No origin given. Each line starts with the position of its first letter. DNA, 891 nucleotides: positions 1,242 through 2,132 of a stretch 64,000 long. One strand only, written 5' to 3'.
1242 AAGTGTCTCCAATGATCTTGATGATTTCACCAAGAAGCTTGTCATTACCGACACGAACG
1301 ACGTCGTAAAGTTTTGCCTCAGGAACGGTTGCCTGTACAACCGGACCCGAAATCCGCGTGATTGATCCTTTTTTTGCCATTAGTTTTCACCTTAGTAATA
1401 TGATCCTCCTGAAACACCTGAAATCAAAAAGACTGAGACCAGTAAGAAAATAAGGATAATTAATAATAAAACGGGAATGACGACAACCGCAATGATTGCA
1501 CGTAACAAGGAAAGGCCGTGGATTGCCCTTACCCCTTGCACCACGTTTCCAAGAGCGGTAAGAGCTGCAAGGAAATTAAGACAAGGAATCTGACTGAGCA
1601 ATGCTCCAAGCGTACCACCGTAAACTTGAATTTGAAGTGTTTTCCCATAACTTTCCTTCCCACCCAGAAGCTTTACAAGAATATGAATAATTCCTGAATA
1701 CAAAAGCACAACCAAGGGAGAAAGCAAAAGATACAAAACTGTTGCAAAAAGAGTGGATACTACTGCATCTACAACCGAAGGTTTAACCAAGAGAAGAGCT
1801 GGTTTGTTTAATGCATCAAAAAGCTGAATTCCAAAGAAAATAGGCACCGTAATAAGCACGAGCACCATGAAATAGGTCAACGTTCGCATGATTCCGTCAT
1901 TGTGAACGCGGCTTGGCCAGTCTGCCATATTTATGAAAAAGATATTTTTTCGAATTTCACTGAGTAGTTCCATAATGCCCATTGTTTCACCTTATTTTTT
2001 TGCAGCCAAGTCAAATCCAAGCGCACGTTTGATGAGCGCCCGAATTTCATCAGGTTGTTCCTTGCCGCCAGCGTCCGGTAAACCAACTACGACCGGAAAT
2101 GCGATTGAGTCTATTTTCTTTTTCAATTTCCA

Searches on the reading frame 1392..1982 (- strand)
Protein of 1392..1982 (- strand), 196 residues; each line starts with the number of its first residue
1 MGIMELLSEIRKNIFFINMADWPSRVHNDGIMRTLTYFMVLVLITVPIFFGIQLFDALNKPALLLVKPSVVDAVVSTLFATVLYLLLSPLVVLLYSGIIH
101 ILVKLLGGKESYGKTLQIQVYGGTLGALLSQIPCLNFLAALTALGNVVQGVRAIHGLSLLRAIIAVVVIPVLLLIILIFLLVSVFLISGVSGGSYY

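Call 82: search_protein_families(library=pfam, alignment_id=A5, max_evalue=0.00001)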
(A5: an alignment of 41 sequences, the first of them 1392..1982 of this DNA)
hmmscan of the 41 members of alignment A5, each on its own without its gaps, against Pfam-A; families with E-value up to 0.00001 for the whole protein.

A. member 1, window:1392-1982:- (196 aa): 1 family
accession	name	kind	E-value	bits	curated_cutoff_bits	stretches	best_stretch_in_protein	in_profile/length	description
PF04893.22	Yip1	-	4.2e-09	36.9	28.6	1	37-180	27-172/173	Yip1 domain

B. families by the number of members that match (of 41 scanned): 71 families (the first 25 are shown)
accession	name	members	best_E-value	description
PF00977.27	His_biosynth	2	1.1e-78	Histidine biosynthesis protein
PF00815.25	Histidinol_dh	1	3.1e-110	Histidinol dehydrogenase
PF00208.27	ELFV_dehydrog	1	1.6e-76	Glutamate/Leucine/Phenylalanine/Valine dehydrogenase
PF00475.24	IGPD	1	5.9e-63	Imidazoleglycerol-phosphate dehydratase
PF00448.28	SRP54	1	2.6e-60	SRP54-type protein, GTPase domain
PF02812.23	ELFV_dehydrog_N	1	7.9e-56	Glu/Leu/Phe/Val dehydrogenase, dimerisation domain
PF01798.23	Nop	1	2.7e-54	snoRNA binding domain, fibrillarin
PF00483.29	NTP_transferase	1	8.5e-52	Nucleotidyl transferase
PF00155.27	Aminotran_1_2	1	6.9e-51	Aminotransferase class I and II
PF01992.21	vATP-synt_AC39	1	6.8e-50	ATP synthase (C/AC39) subunit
PF06745.19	ATPase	1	4.9e-48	KaiC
PF13393.11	tRNA-synt_His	1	5.4e-47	Histidyl-tRNA synthetase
PF01634.23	HisG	1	5.3e-46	ATP phosphoribosyltransferase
PF09754.15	PAC2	1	1.7e-42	PAC2 family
PF00578.27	AhpC-TSA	1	4.1e-37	AhpC/TSA family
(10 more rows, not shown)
